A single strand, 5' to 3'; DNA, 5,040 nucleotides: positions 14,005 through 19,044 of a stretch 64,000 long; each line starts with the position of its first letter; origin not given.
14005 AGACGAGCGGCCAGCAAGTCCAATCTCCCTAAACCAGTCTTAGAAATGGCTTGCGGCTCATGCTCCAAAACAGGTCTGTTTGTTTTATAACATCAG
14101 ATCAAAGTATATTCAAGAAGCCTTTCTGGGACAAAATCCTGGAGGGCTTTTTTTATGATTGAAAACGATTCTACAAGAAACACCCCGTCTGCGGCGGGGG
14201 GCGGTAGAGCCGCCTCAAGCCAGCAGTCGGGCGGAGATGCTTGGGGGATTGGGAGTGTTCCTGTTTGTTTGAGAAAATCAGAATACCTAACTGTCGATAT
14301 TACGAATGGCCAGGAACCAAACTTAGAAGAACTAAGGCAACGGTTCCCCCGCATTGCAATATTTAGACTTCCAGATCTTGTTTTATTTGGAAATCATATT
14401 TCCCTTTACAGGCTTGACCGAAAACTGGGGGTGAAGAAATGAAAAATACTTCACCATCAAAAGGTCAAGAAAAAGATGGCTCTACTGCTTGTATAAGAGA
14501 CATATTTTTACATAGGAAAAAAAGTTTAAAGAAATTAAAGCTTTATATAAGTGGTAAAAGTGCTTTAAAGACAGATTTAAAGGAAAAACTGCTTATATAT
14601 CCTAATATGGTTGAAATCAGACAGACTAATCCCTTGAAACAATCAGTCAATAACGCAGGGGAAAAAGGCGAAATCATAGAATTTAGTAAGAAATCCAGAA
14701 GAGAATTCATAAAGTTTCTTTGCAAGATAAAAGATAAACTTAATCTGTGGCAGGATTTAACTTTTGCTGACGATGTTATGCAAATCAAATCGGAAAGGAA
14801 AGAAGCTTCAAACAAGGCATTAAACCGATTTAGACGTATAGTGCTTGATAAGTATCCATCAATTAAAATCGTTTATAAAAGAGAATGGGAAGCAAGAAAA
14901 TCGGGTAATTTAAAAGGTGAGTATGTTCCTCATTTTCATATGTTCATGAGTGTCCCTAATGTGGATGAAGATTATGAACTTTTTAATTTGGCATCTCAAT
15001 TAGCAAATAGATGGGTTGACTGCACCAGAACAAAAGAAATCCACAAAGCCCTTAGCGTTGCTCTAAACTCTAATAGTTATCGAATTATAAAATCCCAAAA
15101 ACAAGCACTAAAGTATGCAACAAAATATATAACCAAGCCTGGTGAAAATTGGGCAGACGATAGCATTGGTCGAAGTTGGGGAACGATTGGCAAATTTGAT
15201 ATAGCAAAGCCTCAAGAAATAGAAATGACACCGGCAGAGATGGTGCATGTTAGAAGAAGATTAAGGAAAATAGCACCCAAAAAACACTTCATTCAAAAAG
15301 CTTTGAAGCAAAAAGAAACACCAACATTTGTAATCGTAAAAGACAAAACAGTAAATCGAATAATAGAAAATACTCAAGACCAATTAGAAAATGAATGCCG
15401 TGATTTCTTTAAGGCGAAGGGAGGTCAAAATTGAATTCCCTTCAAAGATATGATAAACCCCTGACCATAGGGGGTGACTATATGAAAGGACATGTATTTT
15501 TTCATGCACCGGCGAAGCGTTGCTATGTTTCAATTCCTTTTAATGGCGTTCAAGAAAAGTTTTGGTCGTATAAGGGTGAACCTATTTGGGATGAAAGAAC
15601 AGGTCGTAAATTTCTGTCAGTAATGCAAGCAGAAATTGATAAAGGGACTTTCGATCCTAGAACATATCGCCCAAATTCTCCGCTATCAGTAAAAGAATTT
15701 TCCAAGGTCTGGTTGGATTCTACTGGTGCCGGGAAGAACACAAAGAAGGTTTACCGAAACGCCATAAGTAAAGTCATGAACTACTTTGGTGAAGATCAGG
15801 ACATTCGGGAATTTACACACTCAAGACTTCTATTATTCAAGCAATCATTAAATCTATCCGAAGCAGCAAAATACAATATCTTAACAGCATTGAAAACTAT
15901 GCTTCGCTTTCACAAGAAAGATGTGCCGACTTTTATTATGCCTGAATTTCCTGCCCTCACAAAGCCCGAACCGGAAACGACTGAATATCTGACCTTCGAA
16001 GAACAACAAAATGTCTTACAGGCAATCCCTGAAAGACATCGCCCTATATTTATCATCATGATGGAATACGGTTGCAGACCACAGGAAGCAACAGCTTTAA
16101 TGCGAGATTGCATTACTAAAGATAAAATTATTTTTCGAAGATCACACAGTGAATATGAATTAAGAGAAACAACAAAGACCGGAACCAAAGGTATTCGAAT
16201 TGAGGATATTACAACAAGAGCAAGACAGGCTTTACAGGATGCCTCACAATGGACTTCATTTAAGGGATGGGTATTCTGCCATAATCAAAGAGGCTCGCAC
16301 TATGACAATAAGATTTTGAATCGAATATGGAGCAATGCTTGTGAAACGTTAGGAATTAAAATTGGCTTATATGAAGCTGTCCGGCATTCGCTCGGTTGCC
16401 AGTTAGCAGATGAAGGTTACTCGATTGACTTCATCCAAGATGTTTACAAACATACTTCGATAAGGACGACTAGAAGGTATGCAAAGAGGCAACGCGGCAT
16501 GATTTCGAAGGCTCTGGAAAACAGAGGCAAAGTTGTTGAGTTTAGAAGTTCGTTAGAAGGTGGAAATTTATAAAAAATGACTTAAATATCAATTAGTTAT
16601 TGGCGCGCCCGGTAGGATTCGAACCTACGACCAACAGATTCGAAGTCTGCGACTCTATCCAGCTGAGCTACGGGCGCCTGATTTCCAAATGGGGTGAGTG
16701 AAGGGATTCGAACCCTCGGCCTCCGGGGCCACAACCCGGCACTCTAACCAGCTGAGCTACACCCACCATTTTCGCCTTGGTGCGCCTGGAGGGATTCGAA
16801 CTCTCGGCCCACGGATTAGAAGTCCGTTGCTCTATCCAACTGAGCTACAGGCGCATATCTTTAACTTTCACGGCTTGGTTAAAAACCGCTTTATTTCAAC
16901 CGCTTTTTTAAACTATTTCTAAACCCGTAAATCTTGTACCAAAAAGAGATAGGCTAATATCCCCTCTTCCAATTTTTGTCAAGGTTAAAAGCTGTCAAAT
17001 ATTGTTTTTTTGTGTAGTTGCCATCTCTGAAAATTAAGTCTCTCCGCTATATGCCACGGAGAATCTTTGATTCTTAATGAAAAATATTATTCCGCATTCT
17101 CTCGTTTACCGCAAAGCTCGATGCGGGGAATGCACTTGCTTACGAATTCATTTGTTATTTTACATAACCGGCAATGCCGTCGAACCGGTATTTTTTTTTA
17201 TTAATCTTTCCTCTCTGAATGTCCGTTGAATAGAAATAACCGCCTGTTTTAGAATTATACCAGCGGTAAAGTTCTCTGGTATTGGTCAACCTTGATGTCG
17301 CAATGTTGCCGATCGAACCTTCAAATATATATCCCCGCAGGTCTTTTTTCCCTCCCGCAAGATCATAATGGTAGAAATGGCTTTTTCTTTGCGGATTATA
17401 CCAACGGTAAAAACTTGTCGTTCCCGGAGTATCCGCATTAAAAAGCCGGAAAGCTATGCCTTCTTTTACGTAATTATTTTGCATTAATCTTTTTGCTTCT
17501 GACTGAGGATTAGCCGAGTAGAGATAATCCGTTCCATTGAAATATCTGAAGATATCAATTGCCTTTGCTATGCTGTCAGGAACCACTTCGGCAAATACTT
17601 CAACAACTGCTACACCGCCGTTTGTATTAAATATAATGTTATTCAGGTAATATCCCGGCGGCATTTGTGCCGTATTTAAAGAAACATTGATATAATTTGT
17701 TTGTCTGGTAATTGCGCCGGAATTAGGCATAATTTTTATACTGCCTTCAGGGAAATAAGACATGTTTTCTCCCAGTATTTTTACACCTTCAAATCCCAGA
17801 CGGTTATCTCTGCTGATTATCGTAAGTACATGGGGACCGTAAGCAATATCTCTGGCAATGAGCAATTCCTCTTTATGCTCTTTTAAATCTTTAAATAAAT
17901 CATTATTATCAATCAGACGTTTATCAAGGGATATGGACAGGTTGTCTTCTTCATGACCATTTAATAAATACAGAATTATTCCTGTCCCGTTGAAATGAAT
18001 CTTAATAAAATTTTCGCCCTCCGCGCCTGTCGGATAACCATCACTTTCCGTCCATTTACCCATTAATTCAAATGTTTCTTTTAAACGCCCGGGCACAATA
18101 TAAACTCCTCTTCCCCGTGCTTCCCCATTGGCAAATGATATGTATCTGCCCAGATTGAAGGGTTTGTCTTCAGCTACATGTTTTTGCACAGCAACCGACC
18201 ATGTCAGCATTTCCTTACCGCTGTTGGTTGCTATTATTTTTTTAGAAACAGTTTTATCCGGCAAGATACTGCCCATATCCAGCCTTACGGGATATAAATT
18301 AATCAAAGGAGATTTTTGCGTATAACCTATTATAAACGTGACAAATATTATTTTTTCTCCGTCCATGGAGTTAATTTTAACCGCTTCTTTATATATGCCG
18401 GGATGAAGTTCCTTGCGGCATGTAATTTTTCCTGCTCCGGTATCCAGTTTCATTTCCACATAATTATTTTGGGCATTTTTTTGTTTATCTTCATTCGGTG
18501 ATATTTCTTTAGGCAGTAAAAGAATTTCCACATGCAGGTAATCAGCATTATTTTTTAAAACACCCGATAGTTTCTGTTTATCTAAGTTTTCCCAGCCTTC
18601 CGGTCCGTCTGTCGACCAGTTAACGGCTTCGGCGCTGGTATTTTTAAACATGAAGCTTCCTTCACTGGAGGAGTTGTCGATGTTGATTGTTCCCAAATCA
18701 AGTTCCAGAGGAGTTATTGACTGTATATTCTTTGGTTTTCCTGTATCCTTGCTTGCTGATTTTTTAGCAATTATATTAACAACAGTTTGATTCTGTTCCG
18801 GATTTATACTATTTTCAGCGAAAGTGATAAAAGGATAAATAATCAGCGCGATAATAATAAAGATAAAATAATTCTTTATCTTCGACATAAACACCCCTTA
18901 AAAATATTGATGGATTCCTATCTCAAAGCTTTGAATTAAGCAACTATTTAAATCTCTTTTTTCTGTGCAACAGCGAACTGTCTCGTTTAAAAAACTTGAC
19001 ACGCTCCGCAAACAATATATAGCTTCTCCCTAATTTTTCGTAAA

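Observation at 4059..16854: Integration hotspot: two complete tRNA-targeted elements back to back, plus an orphan tRNA-Leu att relic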

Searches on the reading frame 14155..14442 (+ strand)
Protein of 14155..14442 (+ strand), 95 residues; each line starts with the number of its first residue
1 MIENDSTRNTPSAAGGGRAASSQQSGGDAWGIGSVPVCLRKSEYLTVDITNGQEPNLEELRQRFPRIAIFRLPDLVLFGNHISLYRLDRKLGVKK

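Call 9: search_protein_families(library=pfam, proteins=[window:14155-14442:+], max_evalue=0.01)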
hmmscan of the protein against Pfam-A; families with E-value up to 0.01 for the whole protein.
window:14155-14442:+ (95 aa): 0 families

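Call 36: search_protein_families(library=phrogs, proteins=[window:14155-14442:+], max_evalue=0.01)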
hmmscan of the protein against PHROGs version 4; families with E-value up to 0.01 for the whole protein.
window:14155-14442:+ (95 aa): 0 families

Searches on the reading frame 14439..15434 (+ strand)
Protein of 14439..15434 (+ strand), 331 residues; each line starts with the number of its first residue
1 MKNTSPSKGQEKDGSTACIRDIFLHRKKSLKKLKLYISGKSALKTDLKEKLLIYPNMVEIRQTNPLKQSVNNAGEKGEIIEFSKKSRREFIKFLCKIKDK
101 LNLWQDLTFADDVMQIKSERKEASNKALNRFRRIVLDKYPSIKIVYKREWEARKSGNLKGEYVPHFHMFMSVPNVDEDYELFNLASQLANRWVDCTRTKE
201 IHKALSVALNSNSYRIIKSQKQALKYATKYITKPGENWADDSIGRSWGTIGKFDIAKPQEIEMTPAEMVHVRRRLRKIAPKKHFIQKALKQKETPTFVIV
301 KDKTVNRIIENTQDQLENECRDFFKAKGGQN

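Call 9: search_protein_families(library=pfam, proteins=[window:14439-15434:+], max_evalue=0.01)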
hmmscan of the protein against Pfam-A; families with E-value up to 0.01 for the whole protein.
window:14439-15434:+ (331 aa): 1 family
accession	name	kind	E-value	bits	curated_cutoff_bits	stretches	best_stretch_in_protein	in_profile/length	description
PF23343.2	REP_ORF2-G2P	-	3.6e-06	27.6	27.8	1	107-233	6-97/99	Replication-associated protein ORF2/G2P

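Call 36: search_protein_families(library=phrogs, proteins=[window:14439-15434:+], max_evalue=0.01)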
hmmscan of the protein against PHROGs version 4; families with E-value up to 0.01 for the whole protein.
window:14439-15434:+ (331 aa): 0 families

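Call 37: search_protein_families(library=ncbifam, proteins=[window:14439-15434:+], max_evalue=0.01)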
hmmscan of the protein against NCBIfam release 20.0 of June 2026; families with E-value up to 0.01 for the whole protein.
window:14439-15434:+ (331 aa): 0 families

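Call 38: search_dna_similar(query=window:14439-15434:+, collection=plasmids, mode=protein, max_evalue=0.001, max_rows=15)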
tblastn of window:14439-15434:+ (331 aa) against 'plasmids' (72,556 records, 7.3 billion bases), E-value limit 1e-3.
No match.

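Call 39: search_dna_similar(query=window:14439-15434:+, collection=phages, mode=protein, max_evalue=0.001, max_rows=15)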
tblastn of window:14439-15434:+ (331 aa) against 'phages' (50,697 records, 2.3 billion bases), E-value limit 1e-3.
No match.

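Call 40: find_related_loci(query=window:14439-15434:+, collection=viral_contigs, flank=8000)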
Query window:14439-15434:+ (331 aa) in viral_contigs; peptide patterns used: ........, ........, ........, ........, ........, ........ (x = any residue, [..] = any of these).
9 stretches matched a pattern, but none encodes a relative of the query by tblastn (E <= 1e-3).

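Call 41: find_homologous_proteins(query=window:14439-15434:+, max_evalue=0.001)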
Query window:14439-15434:+ (331 aa): 58 proteins with E <= 0.001 among 1540 candidates.
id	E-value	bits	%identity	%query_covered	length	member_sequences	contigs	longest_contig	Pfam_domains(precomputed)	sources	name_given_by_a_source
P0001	9.6e-183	625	100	85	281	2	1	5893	PF23343.3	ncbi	ncbi:MAG: hypothetical protein ACLQBQ_07460, partial [Smithella sp.]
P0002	1.1e-167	575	79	99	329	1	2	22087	PF23343.3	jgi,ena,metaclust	metaclust:\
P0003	9.4e-161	552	77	100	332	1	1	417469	-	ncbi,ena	-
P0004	4.2e-159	547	80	92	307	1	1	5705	-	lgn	-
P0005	4.5e-157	540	74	100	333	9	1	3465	-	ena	-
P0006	8.3e-157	539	77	96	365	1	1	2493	-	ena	-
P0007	2.0e-156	538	100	74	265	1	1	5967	PF23343.3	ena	-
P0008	8.1e-152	523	74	98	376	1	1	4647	-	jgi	jgi:hypothetical protein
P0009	1.4e-150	519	71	98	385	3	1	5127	-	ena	-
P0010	3.1e-150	518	72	97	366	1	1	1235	PF23343.3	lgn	-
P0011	9.3e-150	516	74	96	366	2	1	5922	-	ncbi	-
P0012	1.6e-149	516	72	100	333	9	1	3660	PF23343.3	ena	-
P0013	7.0e-149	513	71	98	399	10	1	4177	-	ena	-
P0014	9.5e-149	513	71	100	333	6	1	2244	-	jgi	jgi:hypothetical protein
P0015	1.8e-148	512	71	100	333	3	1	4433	-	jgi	-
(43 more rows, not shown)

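Call 42: find_encoding_contigs(protein=P0002, flank=10000, max_places=4)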
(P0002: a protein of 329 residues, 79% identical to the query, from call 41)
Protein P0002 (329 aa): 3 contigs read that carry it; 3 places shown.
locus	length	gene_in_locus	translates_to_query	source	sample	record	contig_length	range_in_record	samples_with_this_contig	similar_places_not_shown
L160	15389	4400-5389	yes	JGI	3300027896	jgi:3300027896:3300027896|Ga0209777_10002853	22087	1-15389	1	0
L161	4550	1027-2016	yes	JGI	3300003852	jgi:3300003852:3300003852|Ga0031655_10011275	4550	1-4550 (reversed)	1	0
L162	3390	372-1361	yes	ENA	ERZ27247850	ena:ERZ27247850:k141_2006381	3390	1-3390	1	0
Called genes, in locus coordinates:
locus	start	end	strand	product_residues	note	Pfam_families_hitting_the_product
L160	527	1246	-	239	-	PF18735:HEPN_RiboL-PSP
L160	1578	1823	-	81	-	-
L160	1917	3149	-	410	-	PF01555:N6_N4_Mtase, PF01170:UPF0020 (faint), PF04471:Mrr_cat, PF22722:NA-iREase1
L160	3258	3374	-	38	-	-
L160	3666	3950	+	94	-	-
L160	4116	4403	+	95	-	-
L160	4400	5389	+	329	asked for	PF23343:REP_ORF2-G2P (weak)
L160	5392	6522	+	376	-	PF12167:Arm-DNA-bind_2 (weak), PF00589:Phage_integrase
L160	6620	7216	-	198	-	PF01725:Ham1p_like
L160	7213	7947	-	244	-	PF01138:RNase_PH, PF03725:RNase_PH_C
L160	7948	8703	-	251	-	PF01520:Amidase_3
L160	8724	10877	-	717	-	PF01966:HD (weak), PF13328:HD_4, PF04607:RelA_SpoT, PF02824:TGS, PF19296:RelA_AH, PF28438:RelA_RIS, PF01842:ACT (faint), PF13291:ACT_4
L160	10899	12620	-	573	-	PF00587:tRNA-synt_2b, PF04073:tRNA_edit, PF03129:HGTP_anticodon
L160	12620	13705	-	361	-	PF04551:GcpE, PF26540:GcpE_C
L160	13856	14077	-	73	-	-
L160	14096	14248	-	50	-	-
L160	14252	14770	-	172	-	PF01467:CTP_transf_like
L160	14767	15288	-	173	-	PF02086:MethyltransfD12 (faint), PF03602:Cons_hypoth95, PF01170:UPF0020 (weak), PF05175:MTS (weak), PF10294:Methyltransf_16 (weak), PF01555:N6_N4_Mtase (faint), PF13847:Methyltransf_31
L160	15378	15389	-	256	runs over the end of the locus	PF01066:CDP-OH_P_transf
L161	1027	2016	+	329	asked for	PF23343:REP_ORF2-G2P (weak)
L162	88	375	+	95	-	-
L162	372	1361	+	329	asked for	PF23343:REP_ORF2-G2P (weak)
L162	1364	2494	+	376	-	PF12167:Arm-DNA-bind_2 (weak), PF00589:Phage_integrase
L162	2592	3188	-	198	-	PF01725:Ham1p_like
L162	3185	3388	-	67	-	?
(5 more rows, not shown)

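Call 43: find_encoding_contigs(protein=P0009, flank=10000, max_places=4)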
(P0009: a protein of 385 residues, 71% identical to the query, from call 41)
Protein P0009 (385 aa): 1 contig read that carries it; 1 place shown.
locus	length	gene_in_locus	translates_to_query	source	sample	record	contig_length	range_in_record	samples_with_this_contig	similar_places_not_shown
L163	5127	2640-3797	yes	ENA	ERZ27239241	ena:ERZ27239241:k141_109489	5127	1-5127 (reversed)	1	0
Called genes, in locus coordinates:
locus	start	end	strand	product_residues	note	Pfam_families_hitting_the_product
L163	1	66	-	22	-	?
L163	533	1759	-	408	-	-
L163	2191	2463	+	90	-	-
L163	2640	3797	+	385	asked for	-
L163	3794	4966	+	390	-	PF00589:Phage_integrase (weak)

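Call 44: find_encoding_contigs(protein=P0004, flank=10000, max_places=4)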
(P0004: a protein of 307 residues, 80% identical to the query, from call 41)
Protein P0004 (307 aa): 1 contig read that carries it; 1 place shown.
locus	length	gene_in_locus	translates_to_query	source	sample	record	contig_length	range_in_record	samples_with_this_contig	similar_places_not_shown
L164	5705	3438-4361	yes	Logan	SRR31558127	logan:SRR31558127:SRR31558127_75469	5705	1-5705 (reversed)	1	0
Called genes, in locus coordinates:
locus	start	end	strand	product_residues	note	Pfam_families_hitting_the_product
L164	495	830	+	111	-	PF13240:Zn_Ribbon_1 (weak), PF14237:GYF_2 (faint)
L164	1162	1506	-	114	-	-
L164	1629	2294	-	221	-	-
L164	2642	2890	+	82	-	PF01402:RHH_1 (weak)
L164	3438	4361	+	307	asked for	-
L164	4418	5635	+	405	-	-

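Call 74: predict_structure(alignment_id=A2)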
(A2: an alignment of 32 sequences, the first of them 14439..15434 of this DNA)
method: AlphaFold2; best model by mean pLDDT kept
length: 331 residues; sequences in the alignment: 32
mean_pLDDT: 80.3   pTM: 0.73
mean pLDDT of the five models: 80.3, 79.7, 79.7, 79.2, 79.2
residues with pLDDT >= 90: 159; 70-90: 87; 50-70: 45; < 50: 40
segments of 3 or more residues with pLDDT < 50: 1-25, 40-44, 69-75
pLDDT, mean of each block of 10 residues (from residue 1): 34 40 51 54 62 95 67 50 77 93 95 91 94 96 92 88 92 89 96 96 94 92 84 58 70 95 89 92 85 89 95 86 74 46
secondary structure, 60 per line:
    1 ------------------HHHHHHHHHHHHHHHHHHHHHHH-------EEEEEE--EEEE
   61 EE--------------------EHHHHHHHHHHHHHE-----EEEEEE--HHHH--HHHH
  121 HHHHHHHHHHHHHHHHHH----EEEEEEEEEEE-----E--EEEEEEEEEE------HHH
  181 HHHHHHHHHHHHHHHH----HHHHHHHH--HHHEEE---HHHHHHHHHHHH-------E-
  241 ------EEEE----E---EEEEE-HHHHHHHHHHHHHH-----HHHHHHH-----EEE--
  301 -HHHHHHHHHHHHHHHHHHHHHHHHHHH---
elements in order: H19-41 E49-54 E57-62 H84-96 E103-108 H111-114 H117-138 E143-153 E162-171 H178-196 H201-208 E214-216 H220-231 E247-250 E259-263 H265-278 H284-290 E296-298 H302-328

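Call 78: fold_search(model_id=the predicted structure, library=pdb)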
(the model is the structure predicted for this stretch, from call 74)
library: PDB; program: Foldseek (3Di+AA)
matches with E <= 10: 787; with E <= 0.001: 0
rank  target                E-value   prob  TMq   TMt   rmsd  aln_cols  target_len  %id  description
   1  3dkx_A                1.9e-02  0.75  0.21  0.31  10.7       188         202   12  Crystal Structure of the replication initiator protein encoded on plasmid pMV158 (RepB), trigonal form, to 2.7 Ang res (released 2009-06-30)
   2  9a9s_A                3.9e-02  0.60  0.21  0.17  10.9       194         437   10  Human elongation factor 1  complex (released 2025-07-30)
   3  7y57_A                9.7e-02  0.75  0.21  0.36   6.3       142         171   12  Crystal structure of NS1 nuclease domain in P21 space group (released 2023-07-05)
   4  9vtp_G                1.1e-01  0.13  0.13  0.09  13.7       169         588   13  Target DNA-bound type I-F3 TniQ-Cascade of Vibrio parahaemolyticus in partial R-loop state (released 2026-02-11)
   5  8amu_A                1.2e-01  0.23  0.14  0.29  13.2       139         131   12  RepB pMV158 OBD domain bound to DDR region (released 2023-02-08)
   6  3dkx_C                1.2e-01  0.47  0.23  0.34   9.1       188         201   11  Crystal Structure of the replication initiator protein encoded on plasmid pMV158 (RepB), trigonal form, to 2.7 Ang res (released 2009-06-30)
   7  9bc5_G                1.4e-01  0.10  0.14  0.11  18.6       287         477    9  AAV-2 Rep68-AAVS1 heptameric complex (released 2025-02-12)
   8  4hj6_B                1.4e-01  0.09  0.11  0.18  17.8       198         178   12  Crystal Structure of Rhodobacter Sphaeroides LOV protein (released 2013-01-16)
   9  7y56                  1.4e-01  0.47  0.20  0.33   6.3       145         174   10  Crystal structure of NS1 nuclease domain in P41212 space group (released 2023-07-05)
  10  3n5f_A                1.4e-01  0.11  0.14  0.12  15.9       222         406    7  Crystal Structure of L-N-carbamoylase from Geobacillus stearothermophilus CECT43 (released 2011-05-25)
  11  8amu_F                1.5e-01  0.51  0.21  0.43   8.6       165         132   11  RepB pMV158 OBD domain bound to DDR region (released 2023-02-08)
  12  6xb8_A                1.5e-01  0.13  0.14  0.20  19.7       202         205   12  Adeno-Associated Virus Origin Binding Domain in complex with ssDNA (released 2020-12-09)
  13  9m2w_I                1.5e-01  0.06  0.12  0.14  15.9       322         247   10  The cryo-EM structure of 26S proteasome-Midnolin complex in the MD state (released 2025-09-10)
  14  8sk1_A                1.6e-01  0.63  0.18  0.32   4.7        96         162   17  Bacillus anthracis HPPK in complex with bisubstrate inhibitor HP-73 (released 2024-07-03)
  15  8ud9_C                1.6e-01  0.08  0.11  0.14  16.1       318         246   10  Structure of human constitutive 20S proteasome complexed with the inhibitor TDI-8304 (released 2023-12-20)
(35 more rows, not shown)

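Call 94: find_encoding_contigs(protein=P0013, flank=10000, max_places=6)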
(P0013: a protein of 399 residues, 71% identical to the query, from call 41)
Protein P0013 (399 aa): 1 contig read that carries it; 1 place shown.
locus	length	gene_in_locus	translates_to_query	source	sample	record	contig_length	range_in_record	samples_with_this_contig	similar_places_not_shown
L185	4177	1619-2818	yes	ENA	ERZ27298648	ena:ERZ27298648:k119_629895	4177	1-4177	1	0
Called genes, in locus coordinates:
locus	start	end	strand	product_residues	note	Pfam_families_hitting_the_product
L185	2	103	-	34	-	?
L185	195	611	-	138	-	PF01272:GreA_GreB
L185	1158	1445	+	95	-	-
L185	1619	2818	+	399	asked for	-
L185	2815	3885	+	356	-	-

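Call 95: find_encoding_contigs(protein=P0005, flank=10000, max_places=6)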
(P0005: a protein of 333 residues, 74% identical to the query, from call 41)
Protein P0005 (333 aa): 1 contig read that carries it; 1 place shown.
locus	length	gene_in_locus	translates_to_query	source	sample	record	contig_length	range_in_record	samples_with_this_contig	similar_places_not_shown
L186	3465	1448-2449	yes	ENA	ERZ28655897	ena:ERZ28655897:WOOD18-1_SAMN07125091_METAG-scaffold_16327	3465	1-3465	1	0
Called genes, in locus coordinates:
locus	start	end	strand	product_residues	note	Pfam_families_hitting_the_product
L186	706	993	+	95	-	-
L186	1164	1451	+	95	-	-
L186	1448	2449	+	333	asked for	-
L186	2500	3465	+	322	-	?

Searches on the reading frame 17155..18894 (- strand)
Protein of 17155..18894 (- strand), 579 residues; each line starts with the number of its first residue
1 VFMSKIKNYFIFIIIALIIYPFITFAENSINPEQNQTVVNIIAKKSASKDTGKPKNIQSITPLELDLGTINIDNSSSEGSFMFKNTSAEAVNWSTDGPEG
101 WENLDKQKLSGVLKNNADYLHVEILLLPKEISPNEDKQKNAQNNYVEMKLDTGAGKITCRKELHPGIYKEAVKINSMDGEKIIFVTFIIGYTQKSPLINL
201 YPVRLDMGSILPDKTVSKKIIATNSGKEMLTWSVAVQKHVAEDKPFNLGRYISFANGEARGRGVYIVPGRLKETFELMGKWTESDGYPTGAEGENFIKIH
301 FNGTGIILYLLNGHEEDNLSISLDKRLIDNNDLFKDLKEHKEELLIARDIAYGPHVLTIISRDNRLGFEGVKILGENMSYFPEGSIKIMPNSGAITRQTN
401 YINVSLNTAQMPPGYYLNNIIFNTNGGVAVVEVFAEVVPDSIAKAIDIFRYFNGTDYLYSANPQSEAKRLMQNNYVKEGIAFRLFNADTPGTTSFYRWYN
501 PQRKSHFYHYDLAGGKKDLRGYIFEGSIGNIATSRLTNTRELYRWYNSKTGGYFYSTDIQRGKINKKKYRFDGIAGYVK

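Call 9: search_protein_families(library=pfam, proteins=[window:17155-18894:-], max_evalue=0.01)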
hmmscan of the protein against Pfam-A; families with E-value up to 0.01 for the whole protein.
window:17155-18894:- (579 aa): 2 families
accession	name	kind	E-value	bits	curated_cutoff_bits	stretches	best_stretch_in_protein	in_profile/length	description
PF18885.6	DUF5648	-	1.4e-17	64.6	25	1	450-578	4-133/134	Domain of unknown function (DUF5648)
PF19190.6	BACON_2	-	0.00068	19.9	25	0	59-106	3-48/94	Viral BACON domain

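Call 12: find_encoding_contigs(protein=window:17155-18894:-, flank=10000, max_places=8)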
Protein window:17155-18894:- (579 aa): no gene with exactly this product is on record in the collection.
